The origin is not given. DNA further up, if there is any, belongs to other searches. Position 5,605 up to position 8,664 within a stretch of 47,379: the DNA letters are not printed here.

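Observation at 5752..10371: Stand-alone 1,539-aa fusion: acyl-AMP/CoA ligase + ~780 aa unknown (kinase-like core) + C-terminal GNAT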

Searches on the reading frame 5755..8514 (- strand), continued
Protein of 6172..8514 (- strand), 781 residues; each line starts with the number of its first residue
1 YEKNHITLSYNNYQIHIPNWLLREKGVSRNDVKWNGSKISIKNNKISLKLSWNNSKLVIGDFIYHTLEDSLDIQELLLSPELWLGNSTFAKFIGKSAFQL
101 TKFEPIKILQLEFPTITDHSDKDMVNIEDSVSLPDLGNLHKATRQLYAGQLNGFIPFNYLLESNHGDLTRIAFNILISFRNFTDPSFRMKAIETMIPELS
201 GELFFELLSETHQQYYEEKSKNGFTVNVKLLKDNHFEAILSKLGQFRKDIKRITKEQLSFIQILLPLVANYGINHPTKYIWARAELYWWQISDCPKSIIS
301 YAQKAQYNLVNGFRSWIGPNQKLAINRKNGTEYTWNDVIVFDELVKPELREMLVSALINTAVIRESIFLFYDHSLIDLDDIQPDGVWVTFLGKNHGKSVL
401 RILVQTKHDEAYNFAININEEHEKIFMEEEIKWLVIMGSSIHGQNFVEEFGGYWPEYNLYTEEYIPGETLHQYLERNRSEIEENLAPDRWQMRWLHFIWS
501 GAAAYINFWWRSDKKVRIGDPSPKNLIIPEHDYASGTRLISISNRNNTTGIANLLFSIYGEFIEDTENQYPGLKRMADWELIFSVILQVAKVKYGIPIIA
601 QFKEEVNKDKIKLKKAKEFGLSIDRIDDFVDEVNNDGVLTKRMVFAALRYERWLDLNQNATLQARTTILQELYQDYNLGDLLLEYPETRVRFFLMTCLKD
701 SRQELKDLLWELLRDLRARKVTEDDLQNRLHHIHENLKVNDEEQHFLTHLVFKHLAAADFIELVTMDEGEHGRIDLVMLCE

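Call 27: fold_search(model_id=the predicted structure, library=pdb)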
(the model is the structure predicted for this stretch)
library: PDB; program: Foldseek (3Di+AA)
matches with E <= 10: 1601; with E <= 0.001: 95
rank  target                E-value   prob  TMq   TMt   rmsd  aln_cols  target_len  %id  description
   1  1gjo                  1.5e-04  1.00  0.15  0.41  14.2       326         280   11  The FGFr2 tyrosine kinase domain (released 2003-08-15)
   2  8pqi                  1.7e-04  1.00  0.16  0.42  10.1       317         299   13  PDGFRA T674I mutant kinase domain in complex with avapritinib derivative 9 (released 2023-12-27)
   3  6joi                  1.7e-04  1.00  0.17  0.45  11.3       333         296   13  Crystal structure of PDGFRA T674I in complex with crenolanib by co-crystallization (released 2020-03-25)
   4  5cf4_A                1.8e-04  1.00  0.15  0.41  14.1       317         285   11  CRYSTAL STRUCTURE OF JANUS KINASE 2 IN COMPLEX WITH N,N-DICYCLOPROPYL-10-ETHYL-7-[(3-METHOXYPROPYL)AMINO] -3-METHYL-3, (released 2015-08-26)
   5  6agx_A                2.2e-04  1.00  0.15  0.40  13.1       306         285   13  The cocrystal structure of FGFR2 bound with compound 14 harboring 5H-pyrrolo[2,3-b]pyrazine scaffold (released 2019-08-21)
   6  8pqc_A                2.2e-04  1.00  0.15  0.38  13.7       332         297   12  c-KIT kinase domain in complex with avapritinib derivative 9 (released 2023-12-27)
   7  9it0_A                2.3e-04  1.00  0.13  0.13   4.7       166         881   17  Liganded-state E.coli PatZ (released 2025-06-04)
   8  8pqg_A                2.3e-04  1.00  0.16  0.41  10.9       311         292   13  c-KIT T670I mutated kinase domain in complex with avapritinib (released 2023-12-27)
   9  3kul_A                2.4e-04  1.00  0.17  0.47   8.4       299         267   11  Kinase domain of human ephrin type-A receptor 8 (EPHA8) (released 2009-12-15)
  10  4j99_D                2.5e-04  1.00  0.15  0.42  10.6       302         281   12  Crystal Structure of FGF Receptor 2 (FGFR2) Kinase Domain Harboring the Gain-of-Function K659T Mutation. (released 2013-08-07)
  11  5flf_B                2.6e-04  1.00  0.14  0.37  13.8       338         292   10  DISEASE LINKED MUTATION IN FGFR (released 2016-03-30)
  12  9kfu                  2.8e-04  1.00  0.14  0.38  13.4       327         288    9  Human FGFR3 in complex with inhibitor F1 (released 2025-09-03)
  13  2x6h_A                2.9e-04  1.00  0.20  0.30  17.4       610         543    9  THE CRYSTAL STRUCTURE OF THE DROSOPHILA CLASS III PI3-KINASE VPS34 (released 2010-04-07)
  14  4onu                  3.0e-04  1.00  0.12  0.33   7.9       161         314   11  cAMP-binding acyltransferase from Mycobacterium smegmatis, E234A mutant (released 2014-04-30)
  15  4j99_B                3.2e-04  1.00  0.17  0.44  10.2       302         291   13  Crystal Structure of FGF Receptor 2 (FGFR2) Kinase Domain Harboring the Gain-of-Function K659T Mutation. (released 2013-08-07)
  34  4ava                  4.9e-04  1.00  0.12  0.32   8.1       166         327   14  Crystal structure of protein lysine acetyltransferase Rv0998 from Mycobacterium tuberculosis (released 2012-07-11)
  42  2r7h_A                5.9e-04  1.00  0.12  0.65   4.3       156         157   11  CRYSTAL STRUCTURE OF A putative acetyltransferase of the GNAT family (DDE_3044) FROM DESULFOVIBRIO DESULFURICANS SUBSP (released 2007-09-25)
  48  3d8p_A                6.1e-04  1.00  0.12  0.63   3.6       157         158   14  Crystal structure of acetyltransferase of GNAT family (NP_373092.1) from STAPHYLOCOCCUS AUREUS MU50 at 2.20 A resoluti (released 2008-10-28)
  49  4avc_A                6.1e-04  1.00  0.13  0.34   4.8       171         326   12  Crystal structure of protein lysine acetyltransferase Rv0998 in complex with acetyl CoA and cAMP (released 2012-07-11)
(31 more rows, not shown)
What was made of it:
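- On GNAT superfamily: Fold matches to GNAT structures 2r7h and 3d8p have TMt 0.63-0.65 (call 27).
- On Gcn5/Pat-type protein lysine acetyltransferases: In the fold search, PatZ, MsPat and MtPat are the first GNAT-region matches (call 27).
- Closest known: Type I bacterial protein lysine acetyltransferases. Same: The GNAT part of the model matches PatZ structure 9it0 (call 27).
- Closest known: Type III bacterial KATs. Same: Fold matches are 4ava, 4avc and 4onu (call 27).
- The first GNAT-region matches in the fold search are E. coli PatZ, M. smegmatis Pat and M. tuberculosis Rv0998 (call 27). The first GNAT-region matches in the fold search are PatZ, MsPat and MtPat (call 27).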

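Call 34: search_solved_structures(query=A2, max_evalue=10)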
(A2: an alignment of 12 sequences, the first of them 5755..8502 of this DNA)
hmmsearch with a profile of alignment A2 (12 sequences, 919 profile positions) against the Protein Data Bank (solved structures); distinct sequences matched with E-value up to 10: 97 (the best 60 are shown).
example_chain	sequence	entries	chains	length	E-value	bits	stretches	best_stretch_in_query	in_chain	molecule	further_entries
1qst_A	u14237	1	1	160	1.3e-12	49.7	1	817-906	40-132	TGCN5 HISTONE ACETYL TRANSFERASE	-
1q2c_A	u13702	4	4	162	1.3e-12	49.6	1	817-906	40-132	histone acetyltransferase GCN5 | TGCN5 HISTONE ACETYL TRANSFERASE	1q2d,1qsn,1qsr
1m1d_A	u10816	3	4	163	1.3e-12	49.6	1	817-906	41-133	TGCN5 HISTONE ACETYL TRANSFERASE | HAT A1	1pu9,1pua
5gcn_A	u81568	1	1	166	1.4e-12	49.5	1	817-906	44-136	HISTONE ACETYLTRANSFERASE GCN5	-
3fb3_A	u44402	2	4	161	4.2e-06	28.1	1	845-906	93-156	N-acetyltransferase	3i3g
3d8p_A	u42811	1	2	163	3.3e-05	25.1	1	822-900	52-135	acetyltransferase of GNAT family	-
8e6o_A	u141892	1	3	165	0.00016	22.9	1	818-904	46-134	Histone acetyltransferase KAT2A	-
8h65_C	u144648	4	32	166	0.00016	22.9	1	818-904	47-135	Histone acetyltransferase KAT2A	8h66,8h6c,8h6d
1z4r_A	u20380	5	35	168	0.00017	22.8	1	818-904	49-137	General control of amino acid synthesis protein 5-like 2 | Histone acetyltransferase KAT2A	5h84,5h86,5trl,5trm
3ld2_A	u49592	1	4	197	0.00023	22.3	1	817-905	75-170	Putative acetyltransferase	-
1cm0_B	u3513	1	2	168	0.0011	20.1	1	818-903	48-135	P300/CBP ASSOCIATING FACTOR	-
3pp9_A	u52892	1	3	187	0.0014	19.8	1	832-902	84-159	Putative streptothricin acetyltransferase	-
2jlm_A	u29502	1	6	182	0.0014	19.7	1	853-902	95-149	PUTATIVE PHOSPHINOTHRICIN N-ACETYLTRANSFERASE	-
4nsq_A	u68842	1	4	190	0.0014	19.7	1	818-903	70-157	Histone acetyltransferase KAT2B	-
3t9y_A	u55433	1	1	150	0.0021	19.2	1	812-881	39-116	Acetyltransferase, GNAT family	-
2r7h_A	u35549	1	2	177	0.057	14.4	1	825-902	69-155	Putative D-alanine N-acetyltransferase of GNAT family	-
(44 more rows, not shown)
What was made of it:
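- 7537..8109 (-): Alpha-helical repeat region (aa 755-945), ARM/HEAT-like. Weak profile matches to designed armadillo proteins at E 0.009-0.3 (call 34).
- On Gcn5/Pat-type protein lysine acetyltransferases: Profile against PDB: tGCN5 at 1.3e-12, next GNAT at 4e-6 (call 34).
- The GNAT profile is specifically Gcn5-like (E 1e-12; call 34).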

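Call 35: find_homologous_proteins(query=P0204, max_evalue=1e-20)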
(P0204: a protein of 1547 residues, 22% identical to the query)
Query P0204 (1547 aa): 2209 proteins with E <= 1e-20 among 8000 candidates; the best 120 are listed.
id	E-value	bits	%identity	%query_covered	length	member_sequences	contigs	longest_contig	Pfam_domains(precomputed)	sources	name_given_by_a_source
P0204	0.0e+0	3591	100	100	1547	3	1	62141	PF13673.14,PF13508.14,PF00501.35,PF23562.3,PF00583.32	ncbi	-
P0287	0.0e+0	2417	66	100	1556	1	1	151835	PF13673.14,PF13508.14,PF00501.35,PF23562.3,PF00583.32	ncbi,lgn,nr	ncbi:GNAT family N-acetyltransferase [bacterium]|nr:GNAT family N-acetyltransferase [bacterium]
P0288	0.0e+0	2381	65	100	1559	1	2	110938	PF13673.14,PF13508.14,PF00501.35,PF23562.3,PF00583.32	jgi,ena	-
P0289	0.0e+0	2378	65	100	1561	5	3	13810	PF13673.14,PF13508.14,PF00501.35,PF23562.3,PF00583.32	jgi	jgi:long-chain acyl-CoA synthetase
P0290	0.0e+0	2378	65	99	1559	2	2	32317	PF13673.14,PF13508.14,PF00501.35,PF23562.3,PF00583.32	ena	-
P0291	0.0e+0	2375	66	100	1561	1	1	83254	PF13673.14,PF13508.14,PF00501.35,PF23562.3,PF00583.32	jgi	jgi:long-subunit acyl-CoA synthetase (AMP-forming)/N-acetylglutamate synthase-like GNAT family acety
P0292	0.0e+0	2372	64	100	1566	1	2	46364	PF13673.14,PF00501.35,PF23562.3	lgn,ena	-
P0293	0.0e+0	2361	65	100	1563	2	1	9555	PF13673.14,PF00501.35,PF23562.3,PF00583.32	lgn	-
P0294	0.0e+0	2358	64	100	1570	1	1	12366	PF13673.14,PF00501.35,PF23562.3,PF00583.32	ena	-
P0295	0.0e+0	2352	64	100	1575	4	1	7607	PF13673.14,PF13508.14,PF00501.35,PF23562.3,PF00583.32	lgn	-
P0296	0.0e+0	2337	64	100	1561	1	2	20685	PF13673.14,PF13508.14,PF00501.35,PF23562.3,PF00583.32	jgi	jgi:long-chain acyl-CoA synthetase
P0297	0.0e+0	2162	59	100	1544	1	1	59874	PF00501.35,PF23562.3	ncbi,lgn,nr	ncbi:GNAT family N-acetyltransferase [bacterium]|nr:GNAT family N-acetyltransferase [bacterium]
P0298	0.0e+0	2097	58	100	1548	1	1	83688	PF13673.14,PF00501.35,PF23562.3,PF00583.32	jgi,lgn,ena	-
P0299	0.0e+0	2064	57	100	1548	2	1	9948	PF13673.14,PF13508.14,PF00501.35,PF23562.3,PF00583.32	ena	-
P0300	0.0e+0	1924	55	97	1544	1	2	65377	PF13673.14,PF13508.14,PF00501.35,PF23562.3,PF14542.13,PF00583.32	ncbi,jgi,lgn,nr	ncbi:MAG: GNAT family N-acetyltransferase [Gemmatimonadetes bacterium]|nr:MAG: GNAT family N-acetylt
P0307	0.0e+0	1828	52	99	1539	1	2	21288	PF00501.35,PF23562.3,PF00583.32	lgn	-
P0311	0.0e+0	1823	51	99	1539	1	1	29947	PF00501.35,PF23562.3,PF00583.32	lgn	-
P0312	0.0e+0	1823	51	99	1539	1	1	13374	PF00501.35,PF23562.3,PF00583.32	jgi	-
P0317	0.0e+0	1807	51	99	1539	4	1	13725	PF00501.35,PF23562.3,PF00583.32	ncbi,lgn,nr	ncbi:MAG: AMP-binding protein [Bacteroidales bacterium]|nr:AMP-binding protein [Bacteroidales bacter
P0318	0.0e+0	1807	51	99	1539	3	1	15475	PF00501.35,PF23562.3,PF00583.32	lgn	-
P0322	0.0e+0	1799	51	99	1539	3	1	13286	PF00501.35,PF23562.3,PF00583.32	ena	-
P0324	0.0e+0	1796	52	98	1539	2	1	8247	PF00501.35,PF23562.3,PF00583.32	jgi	jgi:long-chain acyl-CoA synthetase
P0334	0.0e+0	1781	50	99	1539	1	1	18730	PF13673.14,PF00501.35,PF23562.3,PF00583.32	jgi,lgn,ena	-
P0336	0.0e+0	1777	51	98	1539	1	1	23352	PF00501.35,PF23562.3,PF00583.32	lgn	-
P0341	0.0e+0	1772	50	99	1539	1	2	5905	PF00501.35,PF23562.3,PF00583.32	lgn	-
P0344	0.0e+0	1769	50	99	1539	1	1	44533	PF00501.35,PF23562.3,PF00583.32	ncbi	-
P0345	0.0e+0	1768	50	100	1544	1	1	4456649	PF13508.14,PF00501.35,PF23562.3,PF14542.13,PF00583.32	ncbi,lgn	ncbi:MAG: GNAT family N-acetyltransferase [Candidatus Zixiibacteriota bacterium]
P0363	0.0e+0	1750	51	98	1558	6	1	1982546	PF00501.35,PF23562.3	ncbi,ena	-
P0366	0.0e+0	1747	50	99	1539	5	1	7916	PF00501.35,PF23562.3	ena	-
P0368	0.0e+0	1745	51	98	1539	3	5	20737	PF00501.35,PF23562.3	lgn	-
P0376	0.0e+0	1733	50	99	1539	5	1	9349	PF00501.35,PF23562.3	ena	-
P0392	0.0e+0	1711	50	98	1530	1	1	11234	PF13508.14,PF00501.35,PF23562.3,PF14542.13,PF00583.32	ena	-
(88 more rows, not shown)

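Call 47: find_encoding_contigs(protein=P0345, flank=7000, max_places=1)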
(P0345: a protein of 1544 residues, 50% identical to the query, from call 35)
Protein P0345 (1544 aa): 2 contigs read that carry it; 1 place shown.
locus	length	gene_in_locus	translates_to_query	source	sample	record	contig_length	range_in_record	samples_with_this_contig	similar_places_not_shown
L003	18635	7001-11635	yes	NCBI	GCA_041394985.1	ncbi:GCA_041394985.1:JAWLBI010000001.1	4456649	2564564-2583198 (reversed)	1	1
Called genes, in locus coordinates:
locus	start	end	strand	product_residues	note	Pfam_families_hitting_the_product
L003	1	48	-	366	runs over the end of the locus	PF00263:Secretin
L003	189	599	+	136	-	PF08915:tRNA-Thr_ED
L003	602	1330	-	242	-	PF00753:Lactamase_B, PF23023:Anti-Pycsar_Apyc1, PF12706:Lactamase_B_2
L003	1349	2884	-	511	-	PF00691:OmpA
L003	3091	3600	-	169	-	PF02915:Rubrerythrin, PF07875:Coat_F (weak), PF09537:DUF2383 (faint), PF13668:Ferritin_2, PF22277:EncFtn-like (faint)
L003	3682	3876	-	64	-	PF12669:FeoB_associated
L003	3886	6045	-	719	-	PF00009:GTP_EFTU (weak), PF01926:MMR_HSR1, PF02421:FeoB_N, PF09439:SRPRB (weak), PF17910:FeoB_Cyto, PF07670:Gate, PF07664:FeoB_C, PF07670:Gate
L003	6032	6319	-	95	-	PF04023:FeoA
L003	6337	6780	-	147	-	PF01475:FUR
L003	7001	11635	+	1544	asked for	PF00501:AMP-binding, PF23562:AMP-binding_C_3, PF00583:Acetyltransf_1, PF13508:Acetyltransf_7 (weak), PF14542:Acetyltransf_CG (faint)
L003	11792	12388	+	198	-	PF13036:LpoB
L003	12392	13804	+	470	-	-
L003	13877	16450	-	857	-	PF04389:Peptidase_M28, PF00404:Dockerin_1 (weak)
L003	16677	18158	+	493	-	PF00578:AhpC-TSA, PF08534:Redoxin, PF00085:Thioredoxin, PF13098:Thioredoxin_2 (weak), PF13905:Thioredoxin_8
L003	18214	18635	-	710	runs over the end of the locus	PF09371:Tex_N, PF22706:Tex_central_region, PF16921:Tex_YqgF, PF14635:HHH_7, PF12836:HHH_3, PF17674:HHH_9, PF00575:S1, PF23459:S1_RRP5, +1 more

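Call 48: find_encoding_contigs(protein=P0363, flank=7000, max_places=1)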
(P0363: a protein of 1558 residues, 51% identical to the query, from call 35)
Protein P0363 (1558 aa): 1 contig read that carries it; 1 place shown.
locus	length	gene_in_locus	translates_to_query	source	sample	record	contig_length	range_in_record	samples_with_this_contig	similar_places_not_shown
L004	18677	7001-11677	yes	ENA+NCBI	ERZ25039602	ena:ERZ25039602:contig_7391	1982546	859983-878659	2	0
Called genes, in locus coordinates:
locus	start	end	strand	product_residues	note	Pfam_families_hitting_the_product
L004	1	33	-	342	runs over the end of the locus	PF00365:PFK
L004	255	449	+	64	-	PF12728:HTH_17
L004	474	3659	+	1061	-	PF08447:PAS_3, PF08448:PAS_4, PF00989:PAS, PF13426:PAS_9, PF00989:PAS, PF08447:PAS_3, PF13426:PAS_9, PF07568:HisKA_2, +8 more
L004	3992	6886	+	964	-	PF00989:PAS, PF08448:PAS_4, PF13426:PAS_9, PF00989:PAS, PF08448:PAS_4, PF13426:PAS_9, PF00989:PAS, PF08448:PAS_4, +6 more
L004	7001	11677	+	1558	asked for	PF00501:AMP-binding, PF23562:AMP-binding_C_3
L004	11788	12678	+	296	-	PF00763:THF_DHG_CYH, PF02882:THF_DHG_CYH_C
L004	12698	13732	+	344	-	PF00586:AIRS, PF02769:AIRS_C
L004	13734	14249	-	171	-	PF14522:Cytochrome_C7 (faint), PF13435:Cytochrome_C554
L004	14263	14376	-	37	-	PF01578:Cytochrom_C_asm (weak)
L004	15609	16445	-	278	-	PF05140:ResB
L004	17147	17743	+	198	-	PF01855:POR_N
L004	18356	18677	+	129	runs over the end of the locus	PF02775:TPP_enzyme_C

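Call 49: find_encoding_contigs(protein=P0300, flank=7000, max_places=1)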
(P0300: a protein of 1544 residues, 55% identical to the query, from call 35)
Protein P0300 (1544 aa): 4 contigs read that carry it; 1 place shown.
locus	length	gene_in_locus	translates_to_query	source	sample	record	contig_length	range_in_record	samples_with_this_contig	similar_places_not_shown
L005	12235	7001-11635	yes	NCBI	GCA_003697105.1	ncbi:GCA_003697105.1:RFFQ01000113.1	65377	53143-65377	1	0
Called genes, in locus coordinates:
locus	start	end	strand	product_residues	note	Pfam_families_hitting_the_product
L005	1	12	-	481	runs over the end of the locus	PF00342:PGI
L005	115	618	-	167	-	PF00588:SpoU_methylase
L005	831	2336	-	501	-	PF02074:Peptidase_M32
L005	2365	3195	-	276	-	PF01972:SDH_protease, PF00574:CLP_protease (weak), PF25145:NfeD1b_N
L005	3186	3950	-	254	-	PF01694:Rhomboid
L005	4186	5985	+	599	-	PF04055:Radical_SAM, PF16199:Radical_SAM_C, PF05430:Methyltransf_30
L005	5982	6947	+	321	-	-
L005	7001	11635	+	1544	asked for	PF00501:AMP-binding, PF23562:AMP-binding_C_3, PF00583:Acetyltransf_1, PF13508:Acetyltransf_7, PF13673:Acetyltransf_10 (weak), PF14542:Acetyltransf_CG (weak)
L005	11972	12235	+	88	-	PF03160:Calx-beta (weak)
